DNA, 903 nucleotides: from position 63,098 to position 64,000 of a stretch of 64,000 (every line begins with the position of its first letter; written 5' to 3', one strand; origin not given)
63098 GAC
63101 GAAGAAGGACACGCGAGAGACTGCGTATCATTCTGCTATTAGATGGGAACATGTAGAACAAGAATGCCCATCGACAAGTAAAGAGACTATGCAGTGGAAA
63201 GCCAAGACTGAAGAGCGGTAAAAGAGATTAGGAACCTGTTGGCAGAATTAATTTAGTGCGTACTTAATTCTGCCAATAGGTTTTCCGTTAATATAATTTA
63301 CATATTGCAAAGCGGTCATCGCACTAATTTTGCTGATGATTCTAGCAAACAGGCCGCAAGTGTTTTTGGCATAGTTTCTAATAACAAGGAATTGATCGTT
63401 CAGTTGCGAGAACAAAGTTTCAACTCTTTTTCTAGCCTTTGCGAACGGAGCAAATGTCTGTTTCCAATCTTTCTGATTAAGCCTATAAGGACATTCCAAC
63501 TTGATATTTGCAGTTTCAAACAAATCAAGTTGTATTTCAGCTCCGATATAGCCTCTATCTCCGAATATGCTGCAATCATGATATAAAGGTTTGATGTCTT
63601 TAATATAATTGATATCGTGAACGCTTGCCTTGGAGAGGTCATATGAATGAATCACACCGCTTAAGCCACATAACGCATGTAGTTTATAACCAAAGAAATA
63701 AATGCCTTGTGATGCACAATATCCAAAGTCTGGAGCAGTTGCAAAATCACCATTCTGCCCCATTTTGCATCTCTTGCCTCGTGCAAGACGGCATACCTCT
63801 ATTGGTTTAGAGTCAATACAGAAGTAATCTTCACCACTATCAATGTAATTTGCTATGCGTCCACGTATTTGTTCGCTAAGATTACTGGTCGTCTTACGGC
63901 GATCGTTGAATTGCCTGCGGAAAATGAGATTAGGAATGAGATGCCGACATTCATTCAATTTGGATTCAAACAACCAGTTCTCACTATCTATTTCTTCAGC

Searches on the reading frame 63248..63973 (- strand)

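Call 28: search_protein_families(library=pfam, proteins=[window:63248-63973:-], max_evalue=0.01)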
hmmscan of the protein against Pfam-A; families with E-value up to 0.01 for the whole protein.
window:63248-63973:- (241 aa): 2 families
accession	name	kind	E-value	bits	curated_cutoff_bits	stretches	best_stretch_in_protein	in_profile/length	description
PF01609.27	DDE_Tnp_1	-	4.5e-23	82.5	23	1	47-218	3-197/200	Transposase DDE domain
PF13612.12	DDE_Tnp_1_3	-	2.2e-12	47.7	27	1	51-194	8-144/155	Transposase DDE domain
